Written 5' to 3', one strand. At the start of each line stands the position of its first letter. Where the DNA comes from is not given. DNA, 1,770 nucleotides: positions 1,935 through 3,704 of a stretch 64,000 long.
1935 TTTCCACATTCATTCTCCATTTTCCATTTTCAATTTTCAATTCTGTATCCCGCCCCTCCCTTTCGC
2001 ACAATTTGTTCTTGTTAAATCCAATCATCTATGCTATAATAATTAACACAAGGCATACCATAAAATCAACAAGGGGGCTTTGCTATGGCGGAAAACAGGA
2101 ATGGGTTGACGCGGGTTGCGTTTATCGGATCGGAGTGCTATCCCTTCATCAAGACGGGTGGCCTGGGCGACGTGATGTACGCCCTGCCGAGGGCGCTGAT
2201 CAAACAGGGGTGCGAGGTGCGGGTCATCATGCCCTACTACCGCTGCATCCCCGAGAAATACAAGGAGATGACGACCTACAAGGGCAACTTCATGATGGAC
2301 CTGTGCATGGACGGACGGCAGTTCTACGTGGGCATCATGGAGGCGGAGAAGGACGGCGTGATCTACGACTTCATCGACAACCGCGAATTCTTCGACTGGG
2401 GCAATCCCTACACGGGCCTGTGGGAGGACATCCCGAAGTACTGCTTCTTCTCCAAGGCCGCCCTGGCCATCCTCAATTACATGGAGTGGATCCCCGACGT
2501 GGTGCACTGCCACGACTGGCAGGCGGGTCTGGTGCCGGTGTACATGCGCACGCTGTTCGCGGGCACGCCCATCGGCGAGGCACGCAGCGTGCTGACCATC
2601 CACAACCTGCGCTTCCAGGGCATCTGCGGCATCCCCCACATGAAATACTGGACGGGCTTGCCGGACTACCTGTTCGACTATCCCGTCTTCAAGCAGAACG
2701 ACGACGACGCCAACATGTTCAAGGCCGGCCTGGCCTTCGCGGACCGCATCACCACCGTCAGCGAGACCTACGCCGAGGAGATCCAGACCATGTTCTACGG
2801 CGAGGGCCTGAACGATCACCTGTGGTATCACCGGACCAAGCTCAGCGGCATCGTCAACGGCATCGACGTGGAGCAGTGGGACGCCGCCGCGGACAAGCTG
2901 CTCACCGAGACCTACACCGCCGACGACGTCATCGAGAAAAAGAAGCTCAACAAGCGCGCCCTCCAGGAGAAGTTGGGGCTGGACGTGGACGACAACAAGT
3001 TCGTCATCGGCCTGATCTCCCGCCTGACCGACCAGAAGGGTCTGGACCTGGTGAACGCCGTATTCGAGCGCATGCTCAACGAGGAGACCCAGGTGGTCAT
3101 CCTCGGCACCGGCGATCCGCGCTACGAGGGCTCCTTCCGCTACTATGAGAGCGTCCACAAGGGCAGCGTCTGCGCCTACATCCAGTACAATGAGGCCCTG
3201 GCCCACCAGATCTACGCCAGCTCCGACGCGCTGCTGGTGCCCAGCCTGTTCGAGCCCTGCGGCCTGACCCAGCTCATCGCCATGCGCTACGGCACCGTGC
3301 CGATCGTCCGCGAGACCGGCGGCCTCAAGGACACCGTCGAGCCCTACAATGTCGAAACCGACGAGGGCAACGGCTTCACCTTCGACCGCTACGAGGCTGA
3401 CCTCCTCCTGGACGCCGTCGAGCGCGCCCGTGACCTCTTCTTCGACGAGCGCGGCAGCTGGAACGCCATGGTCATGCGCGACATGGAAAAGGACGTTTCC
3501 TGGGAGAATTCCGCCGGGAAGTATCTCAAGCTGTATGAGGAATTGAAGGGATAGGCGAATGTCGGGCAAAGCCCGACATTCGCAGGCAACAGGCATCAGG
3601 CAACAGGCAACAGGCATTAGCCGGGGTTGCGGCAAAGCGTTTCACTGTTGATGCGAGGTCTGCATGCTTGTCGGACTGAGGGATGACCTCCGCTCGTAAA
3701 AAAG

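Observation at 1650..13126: Family of intergenic elements with locus-specific tandem-heptamer arms around conserved structured cores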

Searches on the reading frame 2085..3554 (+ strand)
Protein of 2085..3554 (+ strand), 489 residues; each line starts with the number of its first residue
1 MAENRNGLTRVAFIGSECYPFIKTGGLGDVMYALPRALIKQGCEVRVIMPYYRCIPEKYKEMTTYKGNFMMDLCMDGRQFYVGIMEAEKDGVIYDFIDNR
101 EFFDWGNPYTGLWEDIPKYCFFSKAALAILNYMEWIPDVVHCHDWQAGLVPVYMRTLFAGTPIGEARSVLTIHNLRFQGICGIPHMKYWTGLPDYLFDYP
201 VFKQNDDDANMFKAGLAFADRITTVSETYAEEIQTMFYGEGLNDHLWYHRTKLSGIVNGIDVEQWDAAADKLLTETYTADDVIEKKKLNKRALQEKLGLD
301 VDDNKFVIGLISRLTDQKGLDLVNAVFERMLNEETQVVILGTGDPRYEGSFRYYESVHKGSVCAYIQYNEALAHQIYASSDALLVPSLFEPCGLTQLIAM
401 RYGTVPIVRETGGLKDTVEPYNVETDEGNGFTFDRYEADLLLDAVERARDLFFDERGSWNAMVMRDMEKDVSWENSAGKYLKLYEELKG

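Call 9: find_encoding_contigs(protein=window:2085-3554:+, flank=10000, max_places=10)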
Protein window:2085-3554:+ (489 aa): 13 contigs read that carry it; 10 places shown.
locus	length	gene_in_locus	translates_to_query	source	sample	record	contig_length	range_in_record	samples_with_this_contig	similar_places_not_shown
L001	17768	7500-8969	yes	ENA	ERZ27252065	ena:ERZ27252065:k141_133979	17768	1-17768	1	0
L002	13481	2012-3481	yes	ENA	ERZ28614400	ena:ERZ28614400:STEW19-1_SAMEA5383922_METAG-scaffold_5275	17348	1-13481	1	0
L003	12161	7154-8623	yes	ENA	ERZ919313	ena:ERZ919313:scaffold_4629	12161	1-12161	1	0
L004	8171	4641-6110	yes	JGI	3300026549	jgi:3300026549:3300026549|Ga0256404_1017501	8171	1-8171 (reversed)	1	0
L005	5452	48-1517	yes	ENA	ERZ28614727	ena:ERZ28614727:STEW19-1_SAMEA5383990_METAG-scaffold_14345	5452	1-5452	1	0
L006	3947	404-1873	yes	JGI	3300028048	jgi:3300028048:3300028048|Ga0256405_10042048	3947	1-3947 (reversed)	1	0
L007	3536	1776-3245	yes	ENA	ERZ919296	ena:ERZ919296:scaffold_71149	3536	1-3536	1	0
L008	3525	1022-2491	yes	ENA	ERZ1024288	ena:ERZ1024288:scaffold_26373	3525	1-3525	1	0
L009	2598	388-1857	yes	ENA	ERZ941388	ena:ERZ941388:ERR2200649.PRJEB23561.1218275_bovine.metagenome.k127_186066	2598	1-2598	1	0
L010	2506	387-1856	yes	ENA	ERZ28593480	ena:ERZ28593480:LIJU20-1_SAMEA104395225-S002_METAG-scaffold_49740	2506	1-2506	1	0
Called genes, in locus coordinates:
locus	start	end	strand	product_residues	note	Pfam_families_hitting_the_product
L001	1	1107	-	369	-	?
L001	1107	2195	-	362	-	PF00266:Aminotran_5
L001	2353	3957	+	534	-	PF03023:MurJ, PF01554:MatE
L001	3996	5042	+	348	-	PF05496:RuvB_N, PF13191:AAA_16 (faint), PF00004:AAA, PF07728:AAA_5, PF17864:AAA_lid_4, PF05491:WHD_RuvB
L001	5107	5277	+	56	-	-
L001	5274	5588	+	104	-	PF05016:ParE_toxin (weak)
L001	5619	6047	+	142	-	PF01230:HIT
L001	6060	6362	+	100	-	PF09685:MamF_MmsF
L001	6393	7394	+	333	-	PF02547:Queuosine_synth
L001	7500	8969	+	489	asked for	PF08323:Glyco_transf_5, PF13439:Glyco_transf_4 (faint), PF13579:Glyco_trans_4_4 (faint), PF00534:Glycos_transf_1, PF13692:Glyco_trans_1_4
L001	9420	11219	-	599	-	PF00176:SNF2-rel_dom, PF00271:Helicase_C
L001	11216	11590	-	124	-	-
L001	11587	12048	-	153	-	PF13527:Acetyltransf_9, PF00583:Acetyltransf_1, PF13673:Acetyltransf_10, PF13508:Acetyltransf_7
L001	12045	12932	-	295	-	PF00849:PseudoU_synth_2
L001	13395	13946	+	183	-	PF01381:HTH_3 (weak), PF12844:HTH_19, PF02311:AraC_binding (weak), PF07883:Cupin_2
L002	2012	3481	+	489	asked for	PF08323:Glyco_transf_5, PF13439:Glyco_transf_4 (faint), PF13579:Glyco_trans_4_4 (faint), PF00534:Glycos_transf_1, PF13692:Glyco_trans_1_4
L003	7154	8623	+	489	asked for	PF08323:Glyco_transf_5, PF13439:Glyco_transf_4 (faint), PF13579:Glyco_trans_4_4 (faint), PF00534:Glycos_transf_1, PF13692:Glyco_trans_1_4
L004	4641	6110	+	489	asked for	PF08323:Glyco_transf_5, PF13439:Glyco_transf_4 (faint), PF13579:Glyco_trans_4_4 (faint), PF00534:Glycos_transf_1, PF13692:Glyco_trans_1_4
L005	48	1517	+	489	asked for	PF08323:Glyco_transf_5, PF13439:Glyco_transf_4 (faint), PF13579:Glyco_trans_4_4 (faint), PF00534:Glycos_transf_1, PF13692:Glyco_trans_1_4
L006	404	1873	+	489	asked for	PF08323:Glyco_transf_5, PF13439:Glyco_transf_4 (faint), PF13579:Glyco_trans_4_4 (faint), PF00534:Glycos_transf_1, PF13692:Glyco_trans_1_4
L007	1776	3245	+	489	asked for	PF08323:Glyco_transf_5, PF13439:Glyco_transf_4 (faint), PF13579:Glyco_trans_4_4 (faint), PF00534:Glycos_transf_1, PF13692:Glyco_trans_1_4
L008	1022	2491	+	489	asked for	PF08323:Glyco_transf_5, PF13439:Glyco_transf_4 (faint), PF13579:Glyco_trans_4_4 (faint), PF00534:Glycos_transf_1, PF13692:Glyco_trans_1_4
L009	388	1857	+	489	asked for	PF08323:Glyco_transf_5, PF13439:Glyco_transf_4 (faint), PF13579:Glyco_trans_4_4 (faint), PF00534:Glycos_transf_1, PF13692:Glyco_trans_1_4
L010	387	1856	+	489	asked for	PF08323:Glyco_transf_5, PF13439:Glyco_transf_4 (faint), PF13579:Glyco_trans_4_4 (faint), PF00534:Glycos_transf_1, PF13692:Glyco_trans_1_4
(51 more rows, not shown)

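Call 50: find_homologous_proteins(query=window:2085-3554:+, max_evalue=1e-100)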
Query window:2085-3554:+ (489 aa): 8000 proteins with E <= 1e-100 among 8000 candidates; the best 120 are listed.
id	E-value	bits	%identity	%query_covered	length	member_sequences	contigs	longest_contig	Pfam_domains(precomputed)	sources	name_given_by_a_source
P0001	0.0e+0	1132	97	100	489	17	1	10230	PF00534.27,PF13579.13,PF08323.18,PF13439.13,PF13692.13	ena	-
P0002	5.2e-298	1007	-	-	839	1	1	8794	PF00534.27,PF13579.13,PF08323.18,PF13439.13,PF13692.13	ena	-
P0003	4.9e-284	961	82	98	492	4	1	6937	PF00534.27,PF08323.18,PF13439.13,PF13692.13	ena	-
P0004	7.9e-284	960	80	100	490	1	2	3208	PF00534.27,PF13579.13,PF08323.18,PF13439.13,PF13692.13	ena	-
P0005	2.4e-282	955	82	98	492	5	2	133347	PF00534.27,PF08323.18,PF13439.13,PF13692.13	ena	-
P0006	7.2e-280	947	82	98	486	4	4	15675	PF00534.27,PF13579.13,PF08323.18,PF13439.13,PF13692.13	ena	-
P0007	2.1e-278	942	80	100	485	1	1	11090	PF00534.27,PF13579.13,PF08323.18,PF13439.13,PF13692.13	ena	-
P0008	5.0e-276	934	81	98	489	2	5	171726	PF00534.27,PF13579.13,PF08323.18,PF13439.13,PF13692.13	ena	-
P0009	3.2e-275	932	79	100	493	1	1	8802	PF00534.27,PF13579.13,PF08323.18,PF13439.13,PF13692.13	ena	-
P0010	8.5e-274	927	78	100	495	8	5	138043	PF00534.27,PF13579.13,PF08323.18,PF13439.13,PF13692.13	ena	-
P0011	2.3e-273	925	80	98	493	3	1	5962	PF00534.27,PF08323.18,PF13439.13,PF13692.13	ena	-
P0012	5.9e-273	924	79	98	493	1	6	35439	PF00534.27,PF13579.13,PF08323.18,PF13439.13,PF13692.13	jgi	-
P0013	6.9e-273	924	80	98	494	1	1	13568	PF00534.27,PF08323.18,PF13439.13,PF13692.13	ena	-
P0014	1.7e-272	923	80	98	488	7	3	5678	PF00534.27,PF13579.13,PF08323.18,PF13439.13,PF13692.13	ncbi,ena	-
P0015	2.7e-271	919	79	98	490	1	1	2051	PF00534.27,PF13579.13,PF08323.18,PF13439.13,PF13692.13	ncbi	-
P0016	3.9e-271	918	79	98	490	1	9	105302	PF00534.27,PF13579.13,PF08323.18,PF13439.13,PF13692.13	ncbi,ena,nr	ncbi:MAG: glycogen synthase [Clostridia bacterium]|nr:glycogen synthase [Clostridia bacterium]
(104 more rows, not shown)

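Call 51: find_encoding_contigs(protein=P0001, flank=10000, max_places=3)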
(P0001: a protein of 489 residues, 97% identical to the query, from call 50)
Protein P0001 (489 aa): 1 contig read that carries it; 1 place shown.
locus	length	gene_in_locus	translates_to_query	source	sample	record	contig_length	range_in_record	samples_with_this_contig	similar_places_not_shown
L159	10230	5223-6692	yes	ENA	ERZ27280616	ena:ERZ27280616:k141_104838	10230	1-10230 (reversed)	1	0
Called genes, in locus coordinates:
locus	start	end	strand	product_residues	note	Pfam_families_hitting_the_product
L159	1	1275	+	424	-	?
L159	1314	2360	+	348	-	PF05496:RuvB_N, PF13191:AAA_16 (faint), PF00004:AAA, PF07728:AAA_5, PF17864:AAA_lid_4, PF05491:WHD_RuvB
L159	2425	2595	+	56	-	-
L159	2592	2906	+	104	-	PF05016:ParE_toxin (weak)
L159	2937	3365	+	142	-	PF01230:HIT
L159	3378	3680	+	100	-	PF09685:MamF_MmsF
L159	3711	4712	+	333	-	PF02547:Queuosine_synth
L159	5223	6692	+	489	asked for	PF08323:Glyco_transf_5, PF13439:Glyco_transf_4 (faint), PF13579:Glyco_trans_4_4 (weak), PF00534:Glycos_transf_1, PF13692:Glyco_trans_1_4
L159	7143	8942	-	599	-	PF00176:SNF2-rel_dom, PF00271:Helicase_C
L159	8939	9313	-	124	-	-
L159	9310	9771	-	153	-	PF00583:Acetyltransf_1, PF13527:Acetyltransf_9, PF13673:Acetyltransf_10, PF13508:Acetyltransf_7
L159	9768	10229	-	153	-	?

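Call 52: find_encoding_contigs(protein=P0005, flank=10000, max_places=2)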
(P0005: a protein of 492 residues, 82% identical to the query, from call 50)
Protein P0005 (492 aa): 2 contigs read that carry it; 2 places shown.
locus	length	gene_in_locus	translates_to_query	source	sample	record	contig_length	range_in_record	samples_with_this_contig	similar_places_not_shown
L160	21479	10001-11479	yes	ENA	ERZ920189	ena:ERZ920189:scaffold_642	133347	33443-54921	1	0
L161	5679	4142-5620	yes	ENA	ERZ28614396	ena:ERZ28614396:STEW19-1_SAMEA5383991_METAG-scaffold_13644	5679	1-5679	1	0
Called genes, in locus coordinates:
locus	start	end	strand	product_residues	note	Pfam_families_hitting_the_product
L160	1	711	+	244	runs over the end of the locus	PF19567:CpsB_CapC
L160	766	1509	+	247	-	PF02706:Wzz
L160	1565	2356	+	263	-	-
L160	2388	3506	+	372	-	PF03816:LytR_cpsA_psr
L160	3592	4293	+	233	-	-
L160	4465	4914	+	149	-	-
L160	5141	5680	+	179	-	-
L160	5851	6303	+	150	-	-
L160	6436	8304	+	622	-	PF13522:GATase_6, PF13537:GATase_7, PF01380:SIS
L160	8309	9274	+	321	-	PF01933:CofD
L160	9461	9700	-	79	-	-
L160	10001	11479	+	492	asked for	PF08323:Glyco_transf_5, PF13439:Glyco_transf_4 (faint), PF00534:Glycos_transf_1, PF13692:Glyco_trans_1_4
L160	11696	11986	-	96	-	PF08239:SH3_3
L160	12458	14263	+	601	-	PF00009:GTP_EFTU, PF03144:GTP_EFTU_D2, PF14492:EFG_III (faint), PF00679:EFG_C, PF06421:LepA_C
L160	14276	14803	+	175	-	PF14317:YcxB (faint)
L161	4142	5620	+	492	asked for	PF08323:Glyco_transf_5, PF13439:Glyco_transf_4 (faint), PF00534:Glycos_transf_1, PF13692:Glyco_trans_1_4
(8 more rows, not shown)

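Call 53: find_encoding_contigs(protein=P0008, flank=10000, max_places=2)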
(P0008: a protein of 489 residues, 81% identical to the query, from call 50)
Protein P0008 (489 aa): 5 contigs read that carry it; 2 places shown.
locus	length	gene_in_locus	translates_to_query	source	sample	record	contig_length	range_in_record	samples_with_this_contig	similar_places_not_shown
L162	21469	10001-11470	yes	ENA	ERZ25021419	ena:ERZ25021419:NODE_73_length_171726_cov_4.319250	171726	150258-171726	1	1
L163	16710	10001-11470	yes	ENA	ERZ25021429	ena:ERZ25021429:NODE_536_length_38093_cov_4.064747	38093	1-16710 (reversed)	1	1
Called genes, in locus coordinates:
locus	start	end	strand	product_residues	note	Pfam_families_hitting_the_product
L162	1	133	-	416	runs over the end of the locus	PF00365:PFK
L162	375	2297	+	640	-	-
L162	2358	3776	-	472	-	PF03816:LytR_cpsA_psr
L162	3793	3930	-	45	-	-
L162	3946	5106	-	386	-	PF04464:Glyphos_transf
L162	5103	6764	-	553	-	PF01066:CDP-OH_P_transf, PF13439:Glyco_transf_4, PF13579:Glyco_trans_4_4 (weak), PF00534:Glycos_transf_1, PF13692:Glyco_trans_1_4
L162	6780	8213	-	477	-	PF02056:Glyco_hydro_4, PF11975:Glyco_hydro_4C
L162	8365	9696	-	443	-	PF00990:GGDEF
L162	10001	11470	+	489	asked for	PF08323:Glyco_transf_5, PF13439:Glyco_transf_4 (faint), PF13579:Glyco_trans_4_4 (faint), PF00534:Glycos_transf_1, PF13692:Glyco_trans_1_4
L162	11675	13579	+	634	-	-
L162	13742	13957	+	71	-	-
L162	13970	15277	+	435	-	PF01938:TRAM, PF05958:tRNA_U5-meth_tr, PF03602:Cons_hypoth95, PF05175:MTS (weak), PF08241:Methyltransf_11 (faint), PF13649:Methyltransf_25, PF13847:Methyltransf_31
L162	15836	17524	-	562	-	PF10592:AIPR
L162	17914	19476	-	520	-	PF00239:Resolvase, PF07508:Recombinase, PF13408:Zn_ribbon_recom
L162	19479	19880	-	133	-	PF07508:Recombinase (faint)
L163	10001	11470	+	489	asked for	PF08323:Glyco_transf_5, PF13439:Glyco_transf_4 (faint), PF13579:Glyco_trans_4_4 (faint), PF00534:Glycos_transf_1, PF13692:Glyco_trans_1_4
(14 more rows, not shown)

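Call 60: find_encoding_contigs(protein=P0010, flank=10000, max_places=1)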
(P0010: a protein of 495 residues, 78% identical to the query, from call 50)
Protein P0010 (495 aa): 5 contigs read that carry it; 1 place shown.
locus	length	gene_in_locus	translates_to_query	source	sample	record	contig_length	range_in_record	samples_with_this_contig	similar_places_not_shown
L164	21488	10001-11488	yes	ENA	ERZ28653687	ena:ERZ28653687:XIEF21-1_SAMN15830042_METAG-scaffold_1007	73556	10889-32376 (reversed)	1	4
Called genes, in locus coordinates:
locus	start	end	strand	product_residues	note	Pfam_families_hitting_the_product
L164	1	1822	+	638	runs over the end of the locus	PF00664:ABC_membrane, PF02463:SMC_N (faint), PF00005:ABC_tran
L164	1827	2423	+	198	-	PF12917:YfbR-like, PF13023:HD_3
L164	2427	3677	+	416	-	PF03816:LytR_cpsA_psr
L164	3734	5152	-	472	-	PF01943:Polysacc_synt, PF13440:Polysacc_synt_3, PF03023:MurJ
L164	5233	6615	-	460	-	PF03448:MgtE_N, PF00571:CBS, PF01769:MgtE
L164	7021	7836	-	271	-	PF02535:Zip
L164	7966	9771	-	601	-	PF19077:Big_13 (faint), PF01841:Transglut_core, PF13306:LRR_5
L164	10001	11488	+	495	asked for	PF08323:Glyco_transf_5, PF13439:Glyco_transf_4 (faint), PF13579:Glyco_trans_4_4 (faint), PF00534:Glycos_transf_1, PF13692:Glyco_trans_1_4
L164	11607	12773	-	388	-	PF14907:NTP_transf_5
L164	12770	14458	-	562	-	PF00664:ABC_membrane, PF02463:SMC_N (weak), PF00005:ABC_tran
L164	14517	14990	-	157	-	-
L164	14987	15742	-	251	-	PF27840:ScmC (weak)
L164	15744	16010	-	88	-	PF05402:PqqD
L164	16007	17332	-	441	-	PF04055:Radical_SAM, PF13353:Fer4_12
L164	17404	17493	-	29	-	-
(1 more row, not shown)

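Call 61: find_encoding_contigs(protein=P0016, flank=10000, max_places=1)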
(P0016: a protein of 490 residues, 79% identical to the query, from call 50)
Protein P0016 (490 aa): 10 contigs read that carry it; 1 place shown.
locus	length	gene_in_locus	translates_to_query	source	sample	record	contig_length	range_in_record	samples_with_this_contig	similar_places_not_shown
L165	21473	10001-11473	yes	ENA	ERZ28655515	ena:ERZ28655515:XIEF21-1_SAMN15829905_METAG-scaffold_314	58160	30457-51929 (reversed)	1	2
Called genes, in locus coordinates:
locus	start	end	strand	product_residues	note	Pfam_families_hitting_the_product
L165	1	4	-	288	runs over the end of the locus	PF00528:BPD_transp_1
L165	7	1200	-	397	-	PF00528:BPD_transp_1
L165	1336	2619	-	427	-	PF01547:SBP_bac_1, PF13416:SBP_bac_8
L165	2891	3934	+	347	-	PF00356:LacI, PF00532:Peripla_BP_1, PF13407:Peripla_BP_4, PF13377:Peripla_BP_3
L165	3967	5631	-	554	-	PF02463:SMC_N (faint), PF03193:RsgA_GTPase (faint), PF13175:AAA_15 (faint), PF13476:AAA_23 (faint), PF00005:ABC_tran, PF05729:NACHT (faint), PF12848:ABC_tran_Xtn, PF00005:ABC_tran, +4 more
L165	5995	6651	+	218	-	PF02557:VanY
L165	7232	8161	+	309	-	PF00698:Acyl_transf_1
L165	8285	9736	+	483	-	PF01039:Carboxyl_trans, PF03255:ACCA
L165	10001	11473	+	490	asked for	PF08323:Glyco_transf_5, PF13579:Glyco_trans_4_4 (weak), PF13439:Glyco_transf_4 (weak), PF00534:Glycos_transf_1, PF13692:Glyco_trans_1_4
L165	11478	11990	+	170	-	PF10050:DUF2284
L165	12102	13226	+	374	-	PF04015:DUF362, PF12838:Fer4_7 (weak), PF00037:Fer4 (faint), PF12837:Fer4_6 (faint)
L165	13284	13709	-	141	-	PF07009:NusG_II (weak)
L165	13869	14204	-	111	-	PF07784:DUF1622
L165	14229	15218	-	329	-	PF02424:ApbE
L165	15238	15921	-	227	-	PF07456:Hpre_diP_synt_I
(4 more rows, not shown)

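Call 62: find_encoding_contigs(protein=P0006, flank=10000, max_places=1)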
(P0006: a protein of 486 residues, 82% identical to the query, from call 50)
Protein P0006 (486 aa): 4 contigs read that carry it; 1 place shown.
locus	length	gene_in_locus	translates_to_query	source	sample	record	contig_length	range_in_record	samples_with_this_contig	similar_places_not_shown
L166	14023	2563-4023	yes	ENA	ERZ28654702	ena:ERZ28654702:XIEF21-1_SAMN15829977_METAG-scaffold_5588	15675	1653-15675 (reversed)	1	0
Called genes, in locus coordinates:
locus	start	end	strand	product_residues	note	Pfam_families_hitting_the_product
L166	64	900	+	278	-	PF02517:Rce1-like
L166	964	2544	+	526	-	PF00342:PGI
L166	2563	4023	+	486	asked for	PF08323:Glyco_transf_5, PF13439:Glyco_transf_4 (faint), PF13579:Glyco_trans_4_4 (faint), PF00534:Glycos_transf_1, PF13692:Glyco_trans_1_4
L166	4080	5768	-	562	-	PF02743:dCache_1, PF22673:MCP-like_PDC_1, PF17201:Cache_3-Cache_2 (weak), PF00672:HAMP, PF00990:GGDEF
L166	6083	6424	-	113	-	PF00072:Response_reg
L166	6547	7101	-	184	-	PF00440:TetR_N (weak), PF14278:TetR_C_8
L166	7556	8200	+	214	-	PF19700:DUF6198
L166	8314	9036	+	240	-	PF00072:Response_reg, PF08769:Spo0A_C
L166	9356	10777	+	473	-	PF02368:Big_2, PF21764:Invasin_D4 (faint), PF25354:Ig_NUP210_16th (faint), PF22359:Big-like (faint), PF26182:Ig_NUP210_5th (faint), PF02368:Big_2, PF26918:Ig_Eae (weak)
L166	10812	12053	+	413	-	PF00070:Pyr_redox (faint), PF00890:FAD_binding_2 (weak), PF01134:GIDA, PF01266:DAO (weak), PF03486:HI0933_like, PF12831:FAD_oxidored, PF13450:NAD_binding_8 (weak), PF22780:HI0933_like_1st, +3 more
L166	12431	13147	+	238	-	PF00106:adh_short, PF13561:adh_short_C2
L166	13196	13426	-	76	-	PF00381:PTS-HPr (weak)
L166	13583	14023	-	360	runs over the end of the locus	PF13521:AAA_28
